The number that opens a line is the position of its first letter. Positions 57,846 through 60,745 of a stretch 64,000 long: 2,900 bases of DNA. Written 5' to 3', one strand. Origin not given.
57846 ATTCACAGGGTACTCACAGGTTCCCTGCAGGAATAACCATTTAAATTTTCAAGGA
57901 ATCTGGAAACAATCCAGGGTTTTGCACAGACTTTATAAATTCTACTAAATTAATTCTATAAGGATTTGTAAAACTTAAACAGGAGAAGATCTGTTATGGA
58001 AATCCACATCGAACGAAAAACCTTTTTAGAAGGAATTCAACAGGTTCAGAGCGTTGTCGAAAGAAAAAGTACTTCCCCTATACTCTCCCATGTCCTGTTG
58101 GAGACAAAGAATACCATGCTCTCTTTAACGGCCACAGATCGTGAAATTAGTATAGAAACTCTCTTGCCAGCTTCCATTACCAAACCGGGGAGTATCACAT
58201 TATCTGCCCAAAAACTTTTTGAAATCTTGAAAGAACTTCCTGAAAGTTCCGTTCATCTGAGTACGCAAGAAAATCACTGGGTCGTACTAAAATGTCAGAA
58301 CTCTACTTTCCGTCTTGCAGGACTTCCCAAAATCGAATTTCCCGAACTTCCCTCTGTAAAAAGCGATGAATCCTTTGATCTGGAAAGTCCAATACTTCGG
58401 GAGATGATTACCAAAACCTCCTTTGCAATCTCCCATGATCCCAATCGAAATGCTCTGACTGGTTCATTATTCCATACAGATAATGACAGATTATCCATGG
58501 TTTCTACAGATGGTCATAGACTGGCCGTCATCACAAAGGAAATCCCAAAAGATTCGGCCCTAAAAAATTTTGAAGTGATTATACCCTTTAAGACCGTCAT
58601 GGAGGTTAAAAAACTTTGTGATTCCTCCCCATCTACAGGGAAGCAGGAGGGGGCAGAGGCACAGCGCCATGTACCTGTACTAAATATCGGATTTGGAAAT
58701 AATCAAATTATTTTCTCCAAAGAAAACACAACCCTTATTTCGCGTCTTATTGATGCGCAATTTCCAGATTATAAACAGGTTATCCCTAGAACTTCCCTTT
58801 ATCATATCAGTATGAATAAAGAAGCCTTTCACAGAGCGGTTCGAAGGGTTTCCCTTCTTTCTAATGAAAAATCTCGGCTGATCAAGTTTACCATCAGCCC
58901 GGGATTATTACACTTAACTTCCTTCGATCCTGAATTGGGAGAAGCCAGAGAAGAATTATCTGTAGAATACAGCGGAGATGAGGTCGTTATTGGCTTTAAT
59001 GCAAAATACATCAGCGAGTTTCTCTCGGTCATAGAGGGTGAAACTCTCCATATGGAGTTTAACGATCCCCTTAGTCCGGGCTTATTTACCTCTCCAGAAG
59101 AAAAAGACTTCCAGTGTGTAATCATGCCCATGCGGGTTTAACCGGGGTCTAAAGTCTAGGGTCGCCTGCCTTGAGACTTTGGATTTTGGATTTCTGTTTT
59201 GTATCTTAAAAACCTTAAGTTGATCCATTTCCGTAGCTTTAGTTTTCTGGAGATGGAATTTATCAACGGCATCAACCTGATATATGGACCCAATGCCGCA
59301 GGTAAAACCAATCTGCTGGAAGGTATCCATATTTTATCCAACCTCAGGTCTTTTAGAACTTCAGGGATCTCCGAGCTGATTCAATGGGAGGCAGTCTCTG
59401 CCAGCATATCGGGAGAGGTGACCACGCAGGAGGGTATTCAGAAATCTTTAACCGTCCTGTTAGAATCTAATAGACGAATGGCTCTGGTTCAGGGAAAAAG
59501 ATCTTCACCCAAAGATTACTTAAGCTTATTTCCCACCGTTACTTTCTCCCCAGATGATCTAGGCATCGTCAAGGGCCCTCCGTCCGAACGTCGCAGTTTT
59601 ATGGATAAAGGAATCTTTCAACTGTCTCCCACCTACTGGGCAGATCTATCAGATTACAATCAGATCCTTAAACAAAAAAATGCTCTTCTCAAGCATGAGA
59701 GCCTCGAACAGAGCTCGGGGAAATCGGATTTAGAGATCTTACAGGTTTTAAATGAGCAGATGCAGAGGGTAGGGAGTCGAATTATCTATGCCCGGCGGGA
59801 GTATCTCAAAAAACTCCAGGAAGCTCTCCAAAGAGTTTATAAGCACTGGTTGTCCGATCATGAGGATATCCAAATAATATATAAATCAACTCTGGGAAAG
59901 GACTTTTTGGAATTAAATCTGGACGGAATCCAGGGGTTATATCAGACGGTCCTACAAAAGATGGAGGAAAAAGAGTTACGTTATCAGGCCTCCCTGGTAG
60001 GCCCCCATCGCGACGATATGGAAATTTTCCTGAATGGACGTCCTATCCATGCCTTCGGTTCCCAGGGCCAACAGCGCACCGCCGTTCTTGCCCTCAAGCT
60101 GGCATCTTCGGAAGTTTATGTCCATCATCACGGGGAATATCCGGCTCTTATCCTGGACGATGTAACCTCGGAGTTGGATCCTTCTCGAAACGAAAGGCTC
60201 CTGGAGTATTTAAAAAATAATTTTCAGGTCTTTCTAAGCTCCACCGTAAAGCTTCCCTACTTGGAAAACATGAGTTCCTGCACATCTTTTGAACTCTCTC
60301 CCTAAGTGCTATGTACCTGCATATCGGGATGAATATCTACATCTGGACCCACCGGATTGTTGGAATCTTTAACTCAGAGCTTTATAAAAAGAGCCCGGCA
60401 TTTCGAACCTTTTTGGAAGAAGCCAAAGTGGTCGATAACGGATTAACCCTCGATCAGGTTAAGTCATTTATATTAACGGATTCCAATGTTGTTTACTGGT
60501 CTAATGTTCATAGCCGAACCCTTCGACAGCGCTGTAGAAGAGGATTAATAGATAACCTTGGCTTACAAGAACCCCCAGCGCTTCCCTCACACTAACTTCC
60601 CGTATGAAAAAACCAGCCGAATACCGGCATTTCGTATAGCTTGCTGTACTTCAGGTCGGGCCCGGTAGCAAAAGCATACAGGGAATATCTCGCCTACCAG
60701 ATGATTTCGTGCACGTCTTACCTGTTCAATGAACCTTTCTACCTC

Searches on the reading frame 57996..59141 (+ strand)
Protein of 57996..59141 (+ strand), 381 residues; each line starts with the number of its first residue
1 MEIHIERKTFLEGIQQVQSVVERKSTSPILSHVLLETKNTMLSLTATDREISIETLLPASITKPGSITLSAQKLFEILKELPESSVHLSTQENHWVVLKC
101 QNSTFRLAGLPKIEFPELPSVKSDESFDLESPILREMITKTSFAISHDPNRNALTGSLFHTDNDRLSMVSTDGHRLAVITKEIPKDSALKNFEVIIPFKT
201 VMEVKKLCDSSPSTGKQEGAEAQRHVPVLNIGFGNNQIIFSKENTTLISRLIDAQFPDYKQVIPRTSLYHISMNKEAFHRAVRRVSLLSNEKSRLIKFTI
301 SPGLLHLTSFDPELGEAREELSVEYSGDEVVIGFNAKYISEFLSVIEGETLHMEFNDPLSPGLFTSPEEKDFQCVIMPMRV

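Call 10: search_protein_families(library=pfam, proteins=[window:57996-59141:+])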
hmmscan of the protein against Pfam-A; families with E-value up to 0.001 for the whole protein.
window:57996-59141:+ (381 aa): 3 families
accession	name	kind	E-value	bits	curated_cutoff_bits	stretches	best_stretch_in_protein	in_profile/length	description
PF00712.24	DNA_pol3_beta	-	2.6e-37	128.1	24.4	1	1-119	1-120/120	DNA polymerase III beta subunit, N-terminal domain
PF02768.20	DNA_pol3_beta_3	-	1e-32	112.9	27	1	260-380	1-121/121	DNA polymerase III beta subunit, C-terminal domain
PF02767.21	DNA_pol3_beta_2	-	7.2e-31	107.3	27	1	129-258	2-116/116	DNA polymerase III beta subunit, central domain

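Call 20: find_encoding_contigs(protein=window:57996-59141:+, flank=10000, max_places=6)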
Protein window:57996-59141:+ (381 aa): 1 contig read that carries it; 1 place shown.
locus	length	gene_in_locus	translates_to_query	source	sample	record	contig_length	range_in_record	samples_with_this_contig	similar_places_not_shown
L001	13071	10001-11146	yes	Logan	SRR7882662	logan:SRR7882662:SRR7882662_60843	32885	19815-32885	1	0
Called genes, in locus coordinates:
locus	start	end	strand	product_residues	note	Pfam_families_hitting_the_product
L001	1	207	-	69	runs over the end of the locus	-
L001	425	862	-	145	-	-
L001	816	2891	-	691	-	PF00890:FAD_binding_2 (faint), PF01134:GIDA, PF07992:Pyr_redox_2, PF12831:FAD_oxidored (weak), PF21680:GIDA_C_1st, PF13932:SAM_GIDA_C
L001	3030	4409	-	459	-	PF10396:TrmE_N, PF00350:Dynamin_N (faint), PF12631:MnmE_helical, PF01926:MMR_HSR1, PF02421:FeoB_N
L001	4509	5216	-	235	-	PF14804:Jag_N, PF13083:KH_KhpA-B, PF01424:R3H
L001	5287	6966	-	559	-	PF14849:YidC_periplas, PF02096:60KD_IMP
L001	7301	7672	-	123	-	PF00825:Ribonuclease_P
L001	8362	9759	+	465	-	PF11638:DnaA_N, PF00308:Bac_DnaA, PF01695:IstB_IS21, PF22688:Hda_lid (faint), PF08299:Bac_DnaA_C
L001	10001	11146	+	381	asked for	PF00712:DNA_pol3_beta, PF02767:DNA_pol3_beta_2, PF02768:DNA_pol3_beta_3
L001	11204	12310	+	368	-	PF02463:SMC_N, PF13175:AAA_15 (weak), PF13476:AAA_23, PF13304:AAA_21 (weak)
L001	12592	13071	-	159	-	?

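Call 57: list_cluster_members(proteins=[window:57996-59141:+, window:28572-29654:+, window:56357-57754:+, window:59199-60305:+])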
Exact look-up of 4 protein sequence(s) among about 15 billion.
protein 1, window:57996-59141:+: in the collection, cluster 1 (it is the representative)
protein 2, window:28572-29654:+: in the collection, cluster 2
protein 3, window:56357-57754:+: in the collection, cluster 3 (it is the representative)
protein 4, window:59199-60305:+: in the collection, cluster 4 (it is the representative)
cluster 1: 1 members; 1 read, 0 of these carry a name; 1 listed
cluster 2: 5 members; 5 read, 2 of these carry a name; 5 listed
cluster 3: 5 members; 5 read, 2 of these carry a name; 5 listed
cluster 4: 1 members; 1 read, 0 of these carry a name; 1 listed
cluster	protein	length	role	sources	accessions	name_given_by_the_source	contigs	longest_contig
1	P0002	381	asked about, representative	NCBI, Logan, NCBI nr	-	-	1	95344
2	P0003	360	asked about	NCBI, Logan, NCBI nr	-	-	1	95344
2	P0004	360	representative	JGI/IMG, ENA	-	dienelactone hydrolase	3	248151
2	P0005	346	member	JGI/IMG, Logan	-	hypothetical protein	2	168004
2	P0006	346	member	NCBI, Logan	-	-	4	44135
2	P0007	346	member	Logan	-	-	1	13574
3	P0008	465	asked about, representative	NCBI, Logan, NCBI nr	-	-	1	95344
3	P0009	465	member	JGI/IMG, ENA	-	chromosomal replication initiator protein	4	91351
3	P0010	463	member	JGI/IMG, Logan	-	chromosomal replication initiator protein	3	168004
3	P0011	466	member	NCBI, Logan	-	-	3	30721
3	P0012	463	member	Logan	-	-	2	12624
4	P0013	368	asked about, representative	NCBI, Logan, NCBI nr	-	-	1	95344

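Call 59: find_encoding_contigs(protein=P0004, flank=3000, max_places=4)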
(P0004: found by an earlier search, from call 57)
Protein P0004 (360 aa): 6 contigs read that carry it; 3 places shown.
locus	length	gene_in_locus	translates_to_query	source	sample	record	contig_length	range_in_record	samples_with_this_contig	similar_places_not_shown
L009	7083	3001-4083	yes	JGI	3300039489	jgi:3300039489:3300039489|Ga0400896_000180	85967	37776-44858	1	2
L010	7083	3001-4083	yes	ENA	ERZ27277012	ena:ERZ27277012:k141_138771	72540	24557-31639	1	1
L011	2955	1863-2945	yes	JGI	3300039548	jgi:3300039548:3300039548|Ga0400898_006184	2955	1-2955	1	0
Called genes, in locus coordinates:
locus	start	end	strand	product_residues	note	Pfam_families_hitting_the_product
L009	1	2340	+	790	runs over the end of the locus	PF01627:Hpt, PF02895:H-kinase_dim (weak), PF02518:HATPase_c, PF01584:CheW, PF00072:Response_reg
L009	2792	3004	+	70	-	-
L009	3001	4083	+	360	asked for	PF09752:ABHD18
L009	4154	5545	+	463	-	-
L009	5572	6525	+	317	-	PF03706:LPG_synthase_TM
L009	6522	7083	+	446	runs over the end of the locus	PF03447:NAD_binding_3, PF00742:Homoserine_dh, PF01842:ACT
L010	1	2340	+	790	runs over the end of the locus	PF01627:Hpt, PF02895:H-kinase_dim (weak), PF02518:HATPase_c, PF01584:CheW, PF00072:Response_reg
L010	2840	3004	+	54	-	-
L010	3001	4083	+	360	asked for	PF09752:ABHD18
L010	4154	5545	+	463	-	-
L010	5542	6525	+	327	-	PF03706:LPG_synthase_TM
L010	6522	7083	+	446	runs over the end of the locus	PF03447:NAD_binding_3, PF00742:Homoserine_dh, PF01842:ACT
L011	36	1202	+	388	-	PF02518:HATPase_c, PF01584:CheW, PF00072:Response_reg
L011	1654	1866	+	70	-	-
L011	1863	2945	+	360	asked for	PF09752:ABHD18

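Call 60: find_encoding_contigs(protein=P0005, flank=3000, max_places=4)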
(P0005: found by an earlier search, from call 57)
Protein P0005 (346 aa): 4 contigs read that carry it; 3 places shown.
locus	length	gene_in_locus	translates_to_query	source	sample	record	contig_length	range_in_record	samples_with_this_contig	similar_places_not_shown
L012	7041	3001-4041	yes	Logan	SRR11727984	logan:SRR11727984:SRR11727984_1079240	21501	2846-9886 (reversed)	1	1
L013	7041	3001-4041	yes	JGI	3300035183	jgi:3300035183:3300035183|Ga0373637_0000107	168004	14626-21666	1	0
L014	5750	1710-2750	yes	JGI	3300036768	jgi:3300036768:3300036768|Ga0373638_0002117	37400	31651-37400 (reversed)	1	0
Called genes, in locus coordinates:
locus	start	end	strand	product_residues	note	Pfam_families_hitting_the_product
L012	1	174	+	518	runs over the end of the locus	PF03705:CheR_N (weak), PF01739:CheR, PF13424:TPR_12 (faint), PF13431:TPR_17 (faint), PF14559:TPR_19 (faint), PF00515:TPR_1 (faint), PF07719:TPR_2 (faint), PF13174:TPR_6 (faint), +1 more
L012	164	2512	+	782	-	PF01627:Hpt, PF02895:H-kinase_dim, PF02518:HATPase_c, PF01584:CheW, PF00072:Response_reg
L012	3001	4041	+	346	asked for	PF09752:ABHD18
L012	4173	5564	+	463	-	PF13646:HEAT_2 (weak)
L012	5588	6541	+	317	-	PF03706:LPG_synthase_TM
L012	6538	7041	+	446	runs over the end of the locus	PF03447:NAD_binding_3, PF00742:Homoserine_dh, PF01842:ACT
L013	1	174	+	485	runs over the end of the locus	PF01739:CheR, PF13424:TPR_12 (faint), PF00515:TPR_1 (faint), PF07719:TPR_2 (faint), PF13174:TPR_6 (faint), PF13181:TPR_8 (faint), PF13431:TPR_17 (faint), PF14559:TPR_19 (faint)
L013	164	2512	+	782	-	PF01627:Hpt, PF02895:H-kinase_dim, PF02518:HATPase_c, PF01584:CheW, PF00072:Response_reg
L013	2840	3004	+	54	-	-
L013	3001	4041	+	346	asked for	PF09752:ABHD18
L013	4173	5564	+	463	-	PF13646:HEAT_2 (weak)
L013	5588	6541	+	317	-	PF03706:LPG_synthase_TM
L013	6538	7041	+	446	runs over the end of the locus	PF03447:NAD_binding_3, PF00742:Homoserine_dh, PF01842:ACT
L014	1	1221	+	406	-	?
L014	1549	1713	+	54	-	-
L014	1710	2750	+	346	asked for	PF09752:ABHD18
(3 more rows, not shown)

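Call 63: find_encoding_contigs(protein=P0009, flank=6000, max_places=6)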
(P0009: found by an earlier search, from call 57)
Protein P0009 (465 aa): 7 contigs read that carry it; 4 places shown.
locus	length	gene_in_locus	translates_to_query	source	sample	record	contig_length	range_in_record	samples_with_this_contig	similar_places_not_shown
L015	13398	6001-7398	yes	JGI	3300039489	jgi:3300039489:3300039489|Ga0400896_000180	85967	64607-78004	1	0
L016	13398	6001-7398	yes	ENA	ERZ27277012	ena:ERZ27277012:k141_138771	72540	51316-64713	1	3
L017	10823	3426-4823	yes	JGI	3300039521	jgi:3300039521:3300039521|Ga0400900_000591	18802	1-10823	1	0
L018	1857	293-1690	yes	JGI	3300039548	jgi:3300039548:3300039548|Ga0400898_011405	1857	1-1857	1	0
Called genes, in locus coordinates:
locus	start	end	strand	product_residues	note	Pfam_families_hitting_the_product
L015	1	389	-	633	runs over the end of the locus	PF00890:FAD_binding_2 (faint), PF01134:GIDA, PF07992:Pyr_redox_2, PF12831:FAD_oxidored (weak), PF21680:GIDA_C_1st, PF13932:SAM_GIDA_C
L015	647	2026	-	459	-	PF10396:TrmE_N, PF00350:Dynamin_N (faint), PF12631:MnmE_helical, PF01926:MMR_HSR1, PF02421:FeoB_N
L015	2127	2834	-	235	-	PF14804:Jag_N, PF13083:KH_KhpA-B, PF01424:R3H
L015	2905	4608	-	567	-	PF14849:YidC_periplas, PF02096:60KD_IMP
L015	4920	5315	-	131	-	PF00825:Ribonuclease_P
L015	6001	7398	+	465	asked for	PF11638:DnaA_N, PF00308:Bac_DnaA, PF01695:IstB_IS21, PF22688:Hda_lid (faint), PF08299:Bac_DnaA_C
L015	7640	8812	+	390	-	PF00712:DNA_pol3_beta, PF02767:DNA_pol3_beta_2, PF02768:DNA_pol3_beta_3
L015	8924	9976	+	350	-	PF02463:SMC_N, PF13304:AAA_21 (weak), PF13476:AAA_23 (faint)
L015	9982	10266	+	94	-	PF04025:RemA-like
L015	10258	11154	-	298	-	PF26618:DUF8196 (weak)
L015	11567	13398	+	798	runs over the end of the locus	PF02518:HATPase_c, PF00204:DNA_gyraseB, PF01751:Toprim, PF21249:GyrB_hook, PF00986:DNA_gyraseB_C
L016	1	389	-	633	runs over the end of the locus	PF00890:FAD_binding_2 (faint), PF01134:GIDA, PF07992:Pyr_redox_2, PF12831:FAD_oxidored (weak), PF21680:GIDA_C_1st, PF13932:SAM_GIDA_C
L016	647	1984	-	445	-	PF10396:TrmE_N, PF00350:Dynamin_N (faint), PF12631:MnmE_helical, PF01926:MMR_HSR1, PF02421:FeoB_N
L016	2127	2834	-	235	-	PF14804:Jag_N, PF13083:KH_KhpA-B, PF01424:R3H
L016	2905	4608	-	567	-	PF14849:YidC_periplas, PF02096:60KD_IMP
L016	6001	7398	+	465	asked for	PF11638:DnaA_N, PF00308:Bac_DnaA, PF01695:IstB_IS21, PF22688:Hda_lid (faint), PF08299:Bac_DnaA_C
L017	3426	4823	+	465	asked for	PF11638:DnaA_N, PF00308:Bac_DnaA, PF01695:IstB_IS21, PF22688:Hda_lid (faint), PF08299:Bac_DnaA_C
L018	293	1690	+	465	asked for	PF11638:DnaA_N, PF00308:Bac_DnaA, PF01695:IstB_IS21, PF22688:Hda_lid (faint), PF08299:Bac_DnaA_C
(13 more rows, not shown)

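Call 64: find_encoding_contigs(protein=P0010, flank=6000, max_places=6)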
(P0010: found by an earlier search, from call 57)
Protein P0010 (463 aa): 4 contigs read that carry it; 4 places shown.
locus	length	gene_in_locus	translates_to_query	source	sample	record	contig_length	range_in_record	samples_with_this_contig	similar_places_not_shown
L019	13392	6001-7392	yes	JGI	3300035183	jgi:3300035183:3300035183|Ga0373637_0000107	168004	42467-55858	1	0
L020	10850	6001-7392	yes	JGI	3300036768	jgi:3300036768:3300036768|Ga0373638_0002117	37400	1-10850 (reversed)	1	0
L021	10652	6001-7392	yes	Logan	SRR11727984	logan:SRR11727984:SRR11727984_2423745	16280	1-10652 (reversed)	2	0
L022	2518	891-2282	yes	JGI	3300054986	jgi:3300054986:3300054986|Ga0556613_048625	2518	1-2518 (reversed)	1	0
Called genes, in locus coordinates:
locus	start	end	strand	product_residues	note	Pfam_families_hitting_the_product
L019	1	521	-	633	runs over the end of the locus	PF01134:GIDA, PF07992:Pyr_redox_2 (weak), PF12831:FAD_oxidored (faint), PF21680:GIDA_C_1st, PF13932:SAM_GIDA_C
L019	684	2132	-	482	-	PF10396:TrmE_N, PF00350:Dynamin_N (faint), PF12631:MnmE_helical, PF01926:MMR_HSR1, PF02421:FeoB_N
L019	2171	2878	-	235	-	PF14804:Jag_N, PF13083:KH_KhpA-B, PF01424:R3H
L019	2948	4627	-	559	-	PF14849:YidC_periplas, PF02096:60KD_IMP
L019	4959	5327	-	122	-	PF00825:Ribonuclease_P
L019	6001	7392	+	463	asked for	PF11638:DnaA_N, PF00308:Bac_DnaA, PF01695:IstB_IS21, PF08299:Bac_DnaA_C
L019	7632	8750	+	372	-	PF00712:DNA_pol3_beta, PF02767:DNA_pol3_beta_2, PF02768:DNA_pol3_beta_3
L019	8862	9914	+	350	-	PF01637:ATPase_2 (faint), PF02463:SMC_N, PF13175:AAA_15 (faint), PF13304:AAA_21 (weak)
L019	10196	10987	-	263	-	PF26618:DUF8196 (weak)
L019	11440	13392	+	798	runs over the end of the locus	PF02518:HATPase_c, PF00204:DNA_gyraseB, PF01751:Toprim, PF21249:GyrB_hook, PF00986:DNA_gyraseB_C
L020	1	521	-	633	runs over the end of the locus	PF01134:GIDA, PF07992:Pyr_redox_2 (weak), PF12831:FAD_oxidored (faint), PF21680:GIDA_C_1st, PF13932:SAM_GIDA_C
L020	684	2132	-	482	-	PF10396:TrmE_N, PF00350:Dynamin_N (faint), PF12631:MnmE_helical, PF01926:MMR_HSR1, PF02421:FeoB_N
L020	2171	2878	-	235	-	PF14804:Jag_N, PF13083:KH_KhpA-B, PF01424:R3H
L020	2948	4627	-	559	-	PF14849:YidC_periplas, PF02096:60KD_IMP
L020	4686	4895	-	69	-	PF01809:YidD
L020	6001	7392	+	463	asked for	PF11638:DnaA_N, PF00308:Bac_DnaA, PF01695:IstB_IS21, PF08299:Bac_DnaA_C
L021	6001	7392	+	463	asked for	PF11638:DnaA_N, PF00308:Bac_DnaA, PF01695:IstB_IS21, PF08299:Bac_DnaA_C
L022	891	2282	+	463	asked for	PF11638:DnaA_N, PF00308:Bac_DnaA, PF01695:IstB_IS21, PF08299:Bac_DnaA_C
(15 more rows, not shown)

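Call 66: find_encoding_contigs(protein=P0011, flank=6000, max_places=6)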
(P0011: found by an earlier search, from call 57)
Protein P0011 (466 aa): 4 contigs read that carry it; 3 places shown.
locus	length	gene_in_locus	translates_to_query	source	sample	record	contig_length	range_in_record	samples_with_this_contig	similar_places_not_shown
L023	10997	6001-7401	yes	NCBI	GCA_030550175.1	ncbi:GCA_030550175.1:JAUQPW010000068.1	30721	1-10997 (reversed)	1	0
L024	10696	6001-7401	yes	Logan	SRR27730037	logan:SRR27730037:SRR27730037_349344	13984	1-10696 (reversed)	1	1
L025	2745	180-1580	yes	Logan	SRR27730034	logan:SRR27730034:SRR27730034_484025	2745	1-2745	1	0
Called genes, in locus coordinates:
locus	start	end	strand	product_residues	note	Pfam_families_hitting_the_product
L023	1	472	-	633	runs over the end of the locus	PF00890:FAD_binding_2 (faint), PF01134:GIDA, PF07992:Pyr_redox_2 (weak), PF12831:FAD_oxidored (faint), PF21680:GIDA_C_1st, PF13932:SAM_GIDA_C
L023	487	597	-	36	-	-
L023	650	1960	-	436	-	PF10396:TrmE_N, PF00350:Dynamin_N (faint), PF12631:MnmE_helical, PF01926:MMR_HSR1, PF02421:FeoB_N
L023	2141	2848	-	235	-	PF14804:Jag_N, PF13083:KH_KhpA-B, PF01424:R3H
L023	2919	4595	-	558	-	PF14849:YidC_periplas, PF02096:60KD_IMP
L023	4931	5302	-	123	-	PF00825:Ribonuclease_P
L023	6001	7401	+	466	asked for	PF11638:DnaA_N, PF00308:Bac_DnaA, PF01695:IstB_IS21, PF08299:Bac_DnaA_C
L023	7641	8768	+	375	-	PF00712:DNA_pol3_beta, PF02767:DNA_pol3_beta_2, PF02768:DNA_pol3_beta_3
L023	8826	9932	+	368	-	PF02463:SMC_N, PF13175:AAA_15 (weak), PF13476:AAA_23, PF13304:AAA_21 (weak)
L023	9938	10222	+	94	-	PF04025:RemA-like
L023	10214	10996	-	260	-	?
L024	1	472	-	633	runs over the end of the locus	PF00890:FAD_binding_2 (faint), PF01134:GIDA, PF07992:Pyr_redox_2 (weak), PF12831:FAD_oxidored (faint), PF21680:GIDA_C_1st, PF13932:SAM_GIDA_C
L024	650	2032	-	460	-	PF10396:TrmE_N, PF00350:Dynamin_N (faint), PF12631:MnmE_helical, PF01926:MMR_HSR1, PF02421:FeoB_N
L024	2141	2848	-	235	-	PF14804:Jag_N, PF13083:KH_KhpA-B, PF01424:R3H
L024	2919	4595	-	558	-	PF14849:YidC_periplas, PF02096:60KD_IMP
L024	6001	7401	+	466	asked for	PF11638:DnaA_N, PF00308:Bac_DnaA, PF01695:IstB_IS21, PF08299:Bac_DnaA_C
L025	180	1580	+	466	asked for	PF11638:DnaA_N, PF00308:Bac_DnaA, PF01695:IstB_IS21, PF08299:Bac_DnaA_C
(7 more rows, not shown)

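Call 67: find_encoding_contigs(protein=P0006, flank=4000, max_places=6)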
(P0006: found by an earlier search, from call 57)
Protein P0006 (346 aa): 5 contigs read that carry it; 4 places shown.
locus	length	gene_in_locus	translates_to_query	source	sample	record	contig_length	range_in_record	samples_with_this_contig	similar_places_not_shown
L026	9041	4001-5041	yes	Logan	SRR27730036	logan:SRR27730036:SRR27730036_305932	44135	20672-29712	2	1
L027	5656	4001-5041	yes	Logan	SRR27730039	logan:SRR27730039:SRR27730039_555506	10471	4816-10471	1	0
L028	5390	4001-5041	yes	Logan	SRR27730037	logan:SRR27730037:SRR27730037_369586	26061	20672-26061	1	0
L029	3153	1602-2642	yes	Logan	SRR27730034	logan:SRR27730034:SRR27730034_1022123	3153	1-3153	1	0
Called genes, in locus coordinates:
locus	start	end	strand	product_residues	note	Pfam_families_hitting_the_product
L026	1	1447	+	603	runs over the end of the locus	PF13522:GATase_6, PF13537:GATase_7, PF01380:SIS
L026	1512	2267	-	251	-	PF13489:Methyltransf_23, PF01209:Ubie_methyltran, PF13847:Methyltransf_31, PF08241:Methyltransf_11, PF08242:Methyltransf_12, PF13649:Methyltransf_25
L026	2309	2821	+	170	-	-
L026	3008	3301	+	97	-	-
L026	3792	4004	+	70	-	-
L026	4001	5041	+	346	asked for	PF09752:ABHD18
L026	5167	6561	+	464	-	-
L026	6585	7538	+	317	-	PF03706:LPG_synthase_TM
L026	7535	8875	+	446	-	PF03447:NAD_binding_3, PF00742:Homoserine_dh, PF01842:ACT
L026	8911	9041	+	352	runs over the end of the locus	PF00291:PALP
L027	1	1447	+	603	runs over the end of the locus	PF13522:GATase_6, PF13537:GATase_7, PF01380:SIS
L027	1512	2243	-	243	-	PF13489:Methyltransf_23, PF01209:Ubie_methyltran, PF13847:Methyltransf_31, PF08241:Methyltransf_11, PF08242:Methyltransf_12, PF13649:Methyltransf_25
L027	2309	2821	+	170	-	-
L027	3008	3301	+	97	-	-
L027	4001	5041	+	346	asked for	PF09752:ABHD18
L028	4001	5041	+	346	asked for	PF09752:ABHD18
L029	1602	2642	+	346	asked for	PF09752:ABHD18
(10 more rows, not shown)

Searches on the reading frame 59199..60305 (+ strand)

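Call 10: search_protein_families(library=pfam, proteins=[window:59199-60305:+])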
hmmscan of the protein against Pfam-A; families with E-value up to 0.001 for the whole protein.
window:59199-60305:+ (368 aa): 6 families
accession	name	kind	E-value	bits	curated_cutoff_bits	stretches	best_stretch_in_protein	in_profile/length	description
PF02463.25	SMC_N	-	1.9e-22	80.2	40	1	2-360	1-207/220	RecF/RecN/SMC N terminal domain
PF13304.12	AAA_21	-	7.6e-11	43.1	27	1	25-49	1-25/304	AAA domain, putative AbiEii toxin, Type IV TA system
PF13476.12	AAA_23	-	1e-09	39.7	27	1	6-73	2-68/201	AAA domain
PF13175.12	AAA_15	-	2.9e-07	30.9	32.1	1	1-111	1-92/374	AAA ATPase domain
PF01637.24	ATPase_2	-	4.5e-05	23.8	33.2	0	219-342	17-139/225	ATPase domain predominantly from Archaea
PF13514.12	AAA_27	-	0.00015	21.9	22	1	1-44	1-47/206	AAA domain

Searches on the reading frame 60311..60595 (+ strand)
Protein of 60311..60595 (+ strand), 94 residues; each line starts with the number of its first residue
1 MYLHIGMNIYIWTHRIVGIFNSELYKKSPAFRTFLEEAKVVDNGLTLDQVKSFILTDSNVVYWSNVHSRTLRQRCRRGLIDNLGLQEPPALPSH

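Call 10: search_protein_families(library=pfam, proteins=[window:60311-60595:+])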
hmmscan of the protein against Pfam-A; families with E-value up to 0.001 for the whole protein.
window:60311-60595:+ (94 aa): 1 family
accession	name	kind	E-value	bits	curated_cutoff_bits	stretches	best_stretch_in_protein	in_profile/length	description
PF04025.18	RemA-like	-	1.4e-07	31.9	26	1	3-74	2-72/73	Extracellular matrix regulatory protein A-like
